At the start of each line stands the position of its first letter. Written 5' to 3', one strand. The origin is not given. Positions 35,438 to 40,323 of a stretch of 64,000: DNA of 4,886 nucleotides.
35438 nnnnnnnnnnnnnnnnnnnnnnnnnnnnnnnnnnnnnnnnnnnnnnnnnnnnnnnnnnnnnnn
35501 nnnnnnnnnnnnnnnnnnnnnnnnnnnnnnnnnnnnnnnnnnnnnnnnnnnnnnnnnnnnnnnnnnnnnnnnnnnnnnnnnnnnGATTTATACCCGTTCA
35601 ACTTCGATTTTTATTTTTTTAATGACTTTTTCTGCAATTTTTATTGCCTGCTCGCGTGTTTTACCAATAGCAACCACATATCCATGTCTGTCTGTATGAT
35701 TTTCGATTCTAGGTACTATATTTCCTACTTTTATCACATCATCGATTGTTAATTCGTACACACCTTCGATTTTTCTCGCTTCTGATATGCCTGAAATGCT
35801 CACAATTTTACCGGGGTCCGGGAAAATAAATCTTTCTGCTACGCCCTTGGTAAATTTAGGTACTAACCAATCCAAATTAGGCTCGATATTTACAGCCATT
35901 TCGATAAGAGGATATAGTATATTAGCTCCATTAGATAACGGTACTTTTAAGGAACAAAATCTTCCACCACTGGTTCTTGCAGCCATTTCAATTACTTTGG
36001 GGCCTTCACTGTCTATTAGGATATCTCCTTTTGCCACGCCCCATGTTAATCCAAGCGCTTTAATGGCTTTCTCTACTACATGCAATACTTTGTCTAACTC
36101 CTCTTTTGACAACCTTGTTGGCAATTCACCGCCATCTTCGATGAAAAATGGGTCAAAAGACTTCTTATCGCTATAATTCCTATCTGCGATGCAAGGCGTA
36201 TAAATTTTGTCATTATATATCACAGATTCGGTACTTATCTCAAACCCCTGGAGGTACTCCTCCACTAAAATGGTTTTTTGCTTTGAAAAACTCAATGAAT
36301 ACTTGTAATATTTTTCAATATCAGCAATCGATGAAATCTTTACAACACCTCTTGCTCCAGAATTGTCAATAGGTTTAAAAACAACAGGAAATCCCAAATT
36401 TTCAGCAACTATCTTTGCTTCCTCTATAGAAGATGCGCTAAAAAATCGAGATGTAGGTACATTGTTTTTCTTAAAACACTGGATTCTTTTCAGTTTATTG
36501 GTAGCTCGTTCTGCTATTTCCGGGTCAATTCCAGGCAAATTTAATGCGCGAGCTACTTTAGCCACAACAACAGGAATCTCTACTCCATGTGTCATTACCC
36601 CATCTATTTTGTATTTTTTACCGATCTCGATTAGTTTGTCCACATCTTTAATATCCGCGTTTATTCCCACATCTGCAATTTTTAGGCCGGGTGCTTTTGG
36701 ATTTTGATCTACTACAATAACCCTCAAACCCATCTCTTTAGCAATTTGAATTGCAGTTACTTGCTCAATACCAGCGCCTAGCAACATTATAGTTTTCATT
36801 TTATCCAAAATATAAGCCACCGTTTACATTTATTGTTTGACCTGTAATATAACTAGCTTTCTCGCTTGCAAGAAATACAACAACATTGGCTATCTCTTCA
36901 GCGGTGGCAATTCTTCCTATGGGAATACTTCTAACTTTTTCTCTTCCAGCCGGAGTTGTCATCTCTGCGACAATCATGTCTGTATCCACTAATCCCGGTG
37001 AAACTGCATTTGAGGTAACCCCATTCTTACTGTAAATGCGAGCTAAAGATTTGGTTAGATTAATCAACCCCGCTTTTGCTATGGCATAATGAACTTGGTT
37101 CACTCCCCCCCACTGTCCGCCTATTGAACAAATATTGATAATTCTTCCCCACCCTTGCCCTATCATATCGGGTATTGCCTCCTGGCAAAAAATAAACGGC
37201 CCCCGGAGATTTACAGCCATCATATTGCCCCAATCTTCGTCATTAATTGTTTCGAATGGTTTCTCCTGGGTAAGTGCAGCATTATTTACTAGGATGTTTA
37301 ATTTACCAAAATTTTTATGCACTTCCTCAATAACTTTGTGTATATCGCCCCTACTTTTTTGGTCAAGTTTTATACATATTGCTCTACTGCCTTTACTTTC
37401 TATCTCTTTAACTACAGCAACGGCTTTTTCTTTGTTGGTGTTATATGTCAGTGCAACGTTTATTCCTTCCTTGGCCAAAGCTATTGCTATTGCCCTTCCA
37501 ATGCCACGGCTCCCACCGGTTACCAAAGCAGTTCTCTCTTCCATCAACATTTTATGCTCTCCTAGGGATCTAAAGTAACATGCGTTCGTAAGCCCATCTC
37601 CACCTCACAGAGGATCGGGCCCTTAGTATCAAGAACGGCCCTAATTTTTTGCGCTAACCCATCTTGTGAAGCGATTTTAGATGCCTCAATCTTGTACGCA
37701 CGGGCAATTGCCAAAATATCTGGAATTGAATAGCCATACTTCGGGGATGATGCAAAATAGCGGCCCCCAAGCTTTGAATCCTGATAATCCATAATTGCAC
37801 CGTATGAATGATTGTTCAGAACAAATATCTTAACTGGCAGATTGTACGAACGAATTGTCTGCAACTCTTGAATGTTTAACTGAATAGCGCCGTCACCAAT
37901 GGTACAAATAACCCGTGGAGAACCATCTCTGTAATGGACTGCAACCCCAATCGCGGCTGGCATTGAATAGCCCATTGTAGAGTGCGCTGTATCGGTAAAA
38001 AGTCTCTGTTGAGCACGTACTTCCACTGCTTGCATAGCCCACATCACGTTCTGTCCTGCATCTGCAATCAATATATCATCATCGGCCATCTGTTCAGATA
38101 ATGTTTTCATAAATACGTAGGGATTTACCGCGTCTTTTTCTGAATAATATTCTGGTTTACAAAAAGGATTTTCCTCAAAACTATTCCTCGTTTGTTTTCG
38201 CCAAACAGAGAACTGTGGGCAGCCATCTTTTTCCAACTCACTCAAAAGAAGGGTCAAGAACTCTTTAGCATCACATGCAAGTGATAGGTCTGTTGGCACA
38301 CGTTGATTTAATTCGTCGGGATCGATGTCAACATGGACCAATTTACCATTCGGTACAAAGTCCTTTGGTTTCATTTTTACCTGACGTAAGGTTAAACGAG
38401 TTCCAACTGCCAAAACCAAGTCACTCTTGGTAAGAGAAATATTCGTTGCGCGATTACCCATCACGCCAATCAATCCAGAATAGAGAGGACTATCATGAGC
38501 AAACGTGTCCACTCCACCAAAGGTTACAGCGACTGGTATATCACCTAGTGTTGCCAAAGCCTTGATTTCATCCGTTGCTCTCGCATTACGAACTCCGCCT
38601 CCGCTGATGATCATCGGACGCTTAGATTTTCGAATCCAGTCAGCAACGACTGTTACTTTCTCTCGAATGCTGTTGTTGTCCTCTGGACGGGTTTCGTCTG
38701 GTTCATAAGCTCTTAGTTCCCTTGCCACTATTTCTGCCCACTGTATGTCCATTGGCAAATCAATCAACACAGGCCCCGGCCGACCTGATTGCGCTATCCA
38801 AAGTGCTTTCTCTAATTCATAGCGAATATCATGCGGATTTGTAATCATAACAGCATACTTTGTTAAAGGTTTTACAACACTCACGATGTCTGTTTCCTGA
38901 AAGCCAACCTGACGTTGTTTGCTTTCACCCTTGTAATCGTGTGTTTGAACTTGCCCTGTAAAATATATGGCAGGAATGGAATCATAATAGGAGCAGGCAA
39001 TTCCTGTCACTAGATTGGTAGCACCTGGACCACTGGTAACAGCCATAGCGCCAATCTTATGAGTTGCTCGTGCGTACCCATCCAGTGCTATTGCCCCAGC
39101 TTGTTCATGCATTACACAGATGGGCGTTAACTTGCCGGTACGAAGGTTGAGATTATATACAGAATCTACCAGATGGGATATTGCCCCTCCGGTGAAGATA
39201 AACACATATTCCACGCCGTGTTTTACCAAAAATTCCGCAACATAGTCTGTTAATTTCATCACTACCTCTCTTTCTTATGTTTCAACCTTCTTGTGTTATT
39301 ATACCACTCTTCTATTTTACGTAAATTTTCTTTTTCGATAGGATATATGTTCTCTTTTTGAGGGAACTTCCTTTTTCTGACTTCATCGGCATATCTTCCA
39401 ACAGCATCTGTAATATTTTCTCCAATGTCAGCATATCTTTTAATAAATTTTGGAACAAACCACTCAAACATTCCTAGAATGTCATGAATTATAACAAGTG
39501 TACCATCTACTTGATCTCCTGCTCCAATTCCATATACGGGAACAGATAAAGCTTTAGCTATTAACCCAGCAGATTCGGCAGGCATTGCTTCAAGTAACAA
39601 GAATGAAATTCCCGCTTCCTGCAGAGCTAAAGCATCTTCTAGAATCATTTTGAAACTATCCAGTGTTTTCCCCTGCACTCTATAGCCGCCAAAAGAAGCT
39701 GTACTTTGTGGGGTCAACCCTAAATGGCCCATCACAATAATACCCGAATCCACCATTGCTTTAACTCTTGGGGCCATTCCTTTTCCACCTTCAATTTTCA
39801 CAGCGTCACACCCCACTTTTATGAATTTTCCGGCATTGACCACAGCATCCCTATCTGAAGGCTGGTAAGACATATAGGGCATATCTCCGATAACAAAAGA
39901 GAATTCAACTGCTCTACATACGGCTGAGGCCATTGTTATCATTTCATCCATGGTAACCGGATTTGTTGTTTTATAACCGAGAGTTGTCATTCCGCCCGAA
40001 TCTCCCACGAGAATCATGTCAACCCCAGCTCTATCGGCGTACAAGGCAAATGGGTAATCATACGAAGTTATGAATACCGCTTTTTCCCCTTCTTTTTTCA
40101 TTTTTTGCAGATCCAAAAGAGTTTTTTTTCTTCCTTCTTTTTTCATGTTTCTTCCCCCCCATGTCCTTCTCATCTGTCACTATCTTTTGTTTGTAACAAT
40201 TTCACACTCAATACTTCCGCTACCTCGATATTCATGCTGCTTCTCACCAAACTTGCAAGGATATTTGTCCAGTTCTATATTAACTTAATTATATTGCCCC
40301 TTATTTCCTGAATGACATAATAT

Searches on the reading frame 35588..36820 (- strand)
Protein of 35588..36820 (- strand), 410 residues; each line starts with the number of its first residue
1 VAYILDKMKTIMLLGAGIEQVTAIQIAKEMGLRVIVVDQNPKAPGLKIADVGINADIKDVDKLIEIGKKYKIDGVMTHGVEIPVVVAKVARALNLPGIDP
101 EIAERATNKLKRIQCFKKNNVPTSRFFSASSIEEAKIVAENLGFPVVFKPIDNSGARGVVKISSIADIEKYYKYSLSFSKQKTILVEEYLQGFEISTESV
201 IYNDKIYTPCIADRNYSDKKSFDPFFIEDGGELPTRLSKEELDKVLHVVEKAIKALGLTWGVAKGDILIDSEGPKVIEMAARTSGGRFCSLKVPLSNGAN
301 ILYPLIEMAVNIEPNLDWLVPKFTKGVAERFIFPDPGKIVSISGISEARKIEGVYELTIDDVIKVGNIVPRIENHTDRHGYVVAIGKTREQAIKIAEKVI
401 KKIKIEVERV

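Call 9: search_protein_families(library=pfam, proteins=[window:35588-36820:-])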
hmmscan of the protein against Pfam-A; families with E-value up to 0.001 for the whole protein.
window:35588-36820:- (410 aa): 11 families
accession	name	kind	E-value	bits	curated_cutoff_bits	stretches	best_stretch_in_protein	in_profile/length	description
PF18603.7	LAL_C2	-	1.6e-19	70.4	29.4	1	330-408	1-78/78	L-amino acid ligase C-terminal domain 2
PF02655.19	ATP-grasp_3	-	9e-11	42.6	23.2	1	106-285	1-159/160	ATP-grasp domain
PF01071.24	GARS_A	-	4e-10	40.3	27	1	114-283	8-189/194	Phosphoribosylglycinamide synthetase, ATP-grasp (A) domain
PF07478.18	Dala_Dala_lig_C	-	8e-10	39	24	1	133-277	26-169/204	D-ala D-ala ligase C-terminus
PF13535.11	ATP-grasp_4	-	1.6e-09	38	27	1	143-287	2-156/160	ATP-grasp domain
PF02786.22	CPSase_L_D2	-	7e-07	29.4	19.8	1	115-195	8-94/211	Carbamoyl-phosphate synthase L chain, ATP binding domain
PF21360.3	PylC-like_N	-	7.9e-07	29.6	27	1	11-77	1-72/96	PylC-like, N-terminal domain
PF02222.28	ATP-grasp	-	9.6e-07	29.1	27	1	115-191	2-77/179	ATP-grasp domain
PF18130.6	ATPgrasp_N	-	3.1e-06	28.1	27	1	26-97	3-81/81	ATP-grasp N-terminal domain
PF22660.2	RS_preATP-grasp-like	-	3.5e-06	27.8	27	1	8-72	1-65/98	Ribonucleotide synthetase preATP-grasp domain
PF08443.16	RimK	-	0.00066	19.8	21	0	106-191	1-83/188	RimK-like ATP-grasp domain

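Call 51: search_protein_families(library=ncbifam, proteins=[window:35588-36820:-], max_evalue=0.001)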
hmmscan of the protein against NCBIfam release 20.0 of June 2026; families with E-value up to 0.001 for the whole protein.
window:35588-36820:- (410 aa): 46 families (the best 25 are shown)
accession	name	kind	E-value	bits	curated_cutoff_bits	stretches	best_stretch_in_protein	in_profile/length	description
NF002563.0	PRK02186.1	subfamily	2.2e-34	118.9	625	1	24-408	20-397/890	argininosuccinate lyase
NF006766.0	PRK09288.1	equivalog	1e-21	77.2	339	1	7-265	11-267/396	formate-dependent phosphoribosylglycinamide formyltransferase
NF053643.1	Ddl_archaea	equivalog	5.6e-21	74.9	500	1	26-310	17-296/367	putative pseudomurein biosynthesis ATP-grasp protein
NF005543.0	PRK07206.1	subfamily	1.4e-20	73.3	302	1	58-313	57-317/416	hypothetical protein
TIGR01142.1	purT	equivalog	1.2e-17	63.9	502.15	1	11-257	2-247/380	phosphoribosylglycinamide formyltransferase 2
TIGR03909.1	pyrrolys_PylC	equivalog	1.6e-14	53.5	248.3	1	10-283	1-253/374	3-methylornithine--L-lysine ligase PylC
TIGR01369.1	CPSaseII_lrg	equivalog_domain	3.1e-14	51.6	1027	1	20-284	577-842/1052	carbamoyl-phosphate synthase (glutamine-hydrolyzing) large subunit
NF003671.0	PRK05294.1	equivalog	1.3e-12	46.2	599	1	20-211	574-770/1058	carbamoyl-phosphate synthase large subunit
NF002378.0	PRK01372.1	subfamily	1.6e-12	46.8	243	1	106-279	98-267/305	D-alanine--D-alanine ligase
TIGR00877.1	purD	equivalog_domain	3.8e-12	45.7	288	1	14-405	6-410/425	phosphoribosylamine--glycine ligase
TIGR00768.1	rimK_fam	subfamily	2.3e-11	43.6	143.4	1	100-194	79-174/276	RimK family alpha-L-glutamate ligase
NF004679.0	PRK06019.1-5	equivalog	2.9e-11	42.8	326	1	8-191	2-181/376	5-(carboxyamino)imidazole ribonucleotide synthase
TIGR01161.1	purK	equivalog_domain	9.2e-11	41.6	318.4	1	11-191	2-179/362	5-(carboxyamino)imidazole ribonucleotide synthase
NF009405.0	PRK12767.1-4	equivalog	1.9e-10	40.3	390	1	18-201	12-196/320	carbamoyl phosphate synthase-like protein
NF004675.0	PRK06019.1-1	equivalog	2.1e-10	39.9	375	1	5-191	6-187/375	5-(carboxyamino)imidazole ribonucleotide synthase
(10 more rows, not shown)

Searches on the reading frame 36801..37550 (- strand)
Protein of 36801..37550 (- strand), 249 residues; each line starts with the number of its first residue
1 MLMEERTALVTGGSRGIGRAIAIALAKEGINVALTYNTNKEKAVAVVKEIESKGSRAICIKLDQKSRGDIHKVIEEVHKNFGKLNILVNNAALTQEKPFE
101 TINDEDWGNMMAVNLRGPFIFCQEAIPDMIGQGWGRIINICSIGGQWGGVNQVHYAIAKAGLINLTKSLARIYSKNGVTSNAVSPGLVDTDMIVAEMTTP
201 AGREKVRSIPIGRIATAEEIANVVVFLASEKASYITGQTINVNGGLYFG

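Call 9: search_protein_families(library=pfam, proteins=[window:36801-37550:-])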
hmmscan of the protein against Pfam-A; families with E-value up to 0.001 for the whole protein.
window:36801-37550:- (249 aa): 5 families
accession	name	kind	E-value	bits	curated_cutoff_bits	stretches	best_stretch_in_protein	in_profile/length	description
PF13561.12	adh_short_C2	-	9.6e-64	215.6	27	1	15-246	6-235/236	Enoyl-(Acyl carrier protein) reductase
PF00106.31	adh_short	-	9.1e-58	195.4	26.6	1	7-193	2-187/195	short chain dehydrogenase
PF08659.16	KR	-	2e-16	60.9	22.6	1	7-181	2-171/180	KR domain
PF23441.1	SDR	-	7.5e-06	26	27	1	6-247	8-256/258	SDR-like rossmann domain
PF01370.27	Epimerase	-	0.00083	19.3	20.9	0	8-77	1-63/240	NAD dependent epimerase/dehydratase family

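Call 51: search_protein_families(library=ncbifam, proteins=[window:36801-37550:-], max_evalue=0.001)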
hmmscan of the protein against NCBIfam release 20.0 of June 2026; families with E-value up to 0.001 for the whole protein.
window:36801-37550:- (249 aa): 232 families (the best 25 are shown)
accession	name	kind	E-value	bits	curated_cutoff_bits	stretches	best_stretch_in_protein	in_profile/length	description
TIGR01830.1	3oxo_ACP_reduc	equivalog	1.3e-74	250.9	297.75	1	8-247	1-239/239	3-oxoacyl-[acyl-carrier-protein] reductase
NF009466.0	PRK12826.1-2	subfamily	5.2e-72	242.3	222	1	4-247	2-245/248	3-oxoacyl-ACP reductase FabG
NF004198.0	PRK05653.1-3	equivalog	8.9e-72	241.5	296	1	3-247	5-247/248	3-oxoacyl-ACP reductase FabG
TIGR01829.1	AcAcCoA_reduct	subfamily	2.8e-68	230.2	302.1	1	6-248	1-242/242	acetoacetyl-CoA reductase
NF004197.0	PRK05653.1-1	equivalog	2.4e-67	227.2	332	1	3-248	5-248/249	3-oxoacyl-ACP reductase FabG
NF009546.0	PRK12935.1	equivalog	6.5e-66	222.4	418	1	4-247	5-246/247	acetoacetyl-CoA reductase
NF009464.0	PRK12824.1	subfamily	4e-65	219.9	269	1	5-248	2-244/245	3-oxoacyl-ACP reductase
NF004199.0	PRK05653.1-4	equivalog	5.9e-65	219.3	301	1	3-247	3-246/247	3-oxoacyl-ACP reductase FabG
NF005559.1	PRK07231.1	subfamily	3.5e-64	216.7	215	1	3-246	2-247/249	glucose 1-dehydrogenase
NF012208.0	SDR_dihy_bifunc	exception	3.6e-64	216.5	325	1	8-246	1-231/233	bifunctional dihydropteridine reductase/dihydrofolate reductase TmpR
NF004200.0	PRK05653.1-5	equivalog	9.6e-64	215.2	273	1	6-246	3-241/242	3-oxoacyl-ACP reductase FabG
NF053542.1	FlxB_rubin_SDR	equivalog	3.7e-63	213.5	340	1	7-246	2-239/239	flexirubin biosynthesis SDR family reductase FlxB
NF047420.2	EF_P_mod_YmfI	equivalog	7.6e-62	209.1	238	1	7-247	1-236/236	elongation factor P 5-aminopentanone reductase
NF009384.0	PRK12743.1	equivalog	2.6e-60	203.8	264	1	4-246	5-247/258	SDR family oxidoreductase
NF004818.0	PRK06172.1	equivalog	4.2e-58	196.6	336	1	2-246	4-250/253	SDR family oxidoreductase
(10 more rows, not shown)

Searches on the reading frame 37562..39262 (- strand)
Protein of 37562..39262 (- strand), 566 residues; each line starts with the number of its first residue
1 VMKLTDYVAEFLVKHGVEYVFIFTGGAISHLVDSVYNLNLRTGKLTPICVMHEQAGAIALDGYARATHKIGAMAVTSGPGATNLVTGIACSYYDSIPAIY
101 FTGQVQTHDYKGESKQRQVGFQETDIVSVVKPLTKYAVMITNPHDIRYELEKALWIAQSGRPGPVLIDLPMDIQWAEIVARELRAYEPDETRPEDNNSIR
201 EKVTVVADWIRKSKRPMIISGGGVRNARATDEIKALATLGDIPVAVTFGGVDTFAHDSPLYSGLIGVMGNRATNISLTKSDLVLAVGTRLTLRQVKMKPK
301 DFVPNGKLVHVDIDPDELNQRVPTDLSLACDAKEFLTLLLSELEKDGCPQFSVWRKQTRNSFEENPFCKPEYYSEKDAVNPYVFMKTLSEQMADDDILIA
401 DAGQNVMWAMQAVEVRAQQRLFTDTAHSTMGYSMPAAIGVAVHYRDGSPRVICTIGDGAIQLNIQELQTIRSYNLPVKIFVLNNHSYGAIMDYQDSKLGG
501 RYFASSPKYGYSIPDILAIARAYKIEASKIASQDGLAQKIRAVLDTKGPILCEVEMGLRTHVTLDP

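Call 9: search_protein_families(library=pfam, proteins=[window:37562-39262:-])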
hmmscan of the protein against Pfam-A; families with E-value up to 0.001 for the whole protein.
window:37562-39262:- (566 aa): 3 families
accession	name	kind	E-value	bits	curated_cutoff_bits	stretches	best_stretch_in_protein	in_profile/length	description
PF02775.26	TPP_enzyme_C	-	8.5e-40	136.4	21.9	1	401-554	1-151/151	Thiamine pyrophosphate enzyme, C-terminal TPP binding domain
PF00205.28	TPP_enzyme_M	-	5.2e-37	127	30.4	1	205-337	3-135/137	Thiamine pyrophosphate enzyme, central domain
PF02776.23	TPP_enzyme_N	-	5e-29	100.9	26.8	1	2-127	1-117/119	Thiamine pyrophosphate enzyme, N-terminal TPP binding domain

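Call 51: search_protein_families(library=ncbifam, proteins=[window:37562-39262:-], max_evalue=0.001)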
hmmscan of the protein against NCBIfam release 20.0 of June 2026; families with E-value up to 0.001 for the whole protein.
window:37562-39262:- (566 aa): 53 families (the best 25 are shown)
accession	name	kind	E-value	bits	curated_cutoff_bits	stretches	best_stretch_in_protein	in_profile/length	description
TIGR00118.1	acolac_lg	equivalog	2.5e-127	425.7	538.35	1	5-561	4-539/557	biosynthetic-type acetolactate synthase large subunit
NF006524.0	PRK08978.1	equivalog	3.7e-117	391.9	738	1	5-557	4-525/548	acetolactate synthase 2 catalytic subunit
NF005651.0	PRK07418.1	subfamily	5.8e-116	388.1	942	1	9-555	26-558/617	acetolactate synthase large subunit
NF004919.0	PRK06276.1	equivalog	4.8e-114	381.8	866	1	5-556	4-538/582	acetolactate synthase large subunit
NF004710.0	PRK06048.1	equivalog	9.7e-110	367.6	976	1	3-560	9-541/561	acetolactate synthase large subunit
NF005058.0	PRK06466.1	equivalog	1e-105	354.4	951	1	5-549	7-539/574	acetolactate synthase 3 large subunit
NF005824.0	PRK07710.1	equivalog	6.3e-105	351.7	976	1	7-556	22-548/573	acetolactate synthase large subunit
NF005228.0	PRK06725.1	equivalog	1.4e-104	350.4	991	1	5-553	19-542/571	acetolactate synthase large subunit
NF005584.0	PRK07282.1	equivalog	1.8e-103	347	970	1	6-562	14-546/566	acetolactate synthase large subunit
NF006581.0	PRK09107.1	equivalog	6.7e-103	345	974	1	6-554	15-551/595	acetolactate synthase 3 large subunit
NF005860.0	PRK07789.1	equivalog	6.4e-100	335.2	881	1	11-545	43-566/615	acetolactate synthase large subunit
NF006016.1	PRK08155.1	equivalog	1e-99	334.5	870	1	6-560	7-536/554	acetolactate synthase large subunit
NF006319.0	PRK08527.1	equivalog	1.2e-96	324.4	905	1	5-556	7-538/565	acetolactate synthase large subunit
NF005409.0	PRK06965.1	equivalog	5.2e-95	319.1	1035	1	10-537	29-541/587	acetolactate synthase 3 catalytic subunit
NF005364.0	PRK06882.1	equivalog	1.7e-93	313.9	1083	1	6-547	8-535/574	acetolactate synthase 3 large subunit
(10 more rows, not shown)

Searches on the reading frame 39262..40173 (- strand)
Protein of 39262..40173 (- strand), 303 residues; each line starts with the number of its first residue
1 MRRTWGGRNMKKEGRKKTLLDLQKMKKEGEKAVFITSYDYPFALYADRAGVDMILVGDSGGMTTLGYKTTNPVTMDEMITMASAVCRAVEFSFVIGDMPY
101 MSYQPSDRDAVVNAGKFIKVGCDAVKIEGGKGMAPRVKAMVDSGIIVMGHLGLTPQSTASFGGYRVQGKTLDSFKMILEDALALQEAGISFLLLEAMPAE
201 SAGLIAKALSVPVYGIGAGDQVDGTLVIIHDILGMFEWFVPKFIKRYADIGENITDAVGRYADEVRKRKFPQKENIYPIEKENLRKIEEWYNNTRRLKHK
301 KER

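Call 3: search_protein_families(library=pfam, proteins=[window:39262-40173:-])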
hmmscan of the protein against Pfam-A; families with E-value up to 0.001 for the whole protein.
window:39262-40173:- (303 aa): 2 families
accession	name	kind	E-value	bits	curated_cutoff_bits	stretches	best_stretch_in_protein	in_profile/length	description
PF02548.21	Pantoate_transf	-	4.6e-101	338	28.7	1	16-272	1-258/259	Ketopantoate hydroxymethyltransferase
PF13714.12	PEP_mutase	-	9.5e-06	25.8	31.5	1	23-132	2-109/240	Phosphoenolpyruvate phosphomutase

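Call 4: search_protein_families(library=ncbifam, proteins=[window:39262-40173:-])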
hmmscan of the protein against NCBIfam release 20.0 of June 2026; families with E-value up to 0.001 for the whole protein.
window:39262-40173:- (303 aa): 2 families
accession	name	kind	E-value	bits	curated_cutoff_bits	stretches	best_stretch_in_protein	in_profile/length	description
NF001452.0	PRK00311.1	subfamily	9e-98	326.8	272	1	15-277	3-266/267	3-methyl-2-oxobutanoate hydroxymethyltransferase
TIGR00222.1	panB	equivalog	2e-87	293.1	207.55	1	16-277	2-263/264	3-methyl-2-oxobutanoate hydroxymethyltransferase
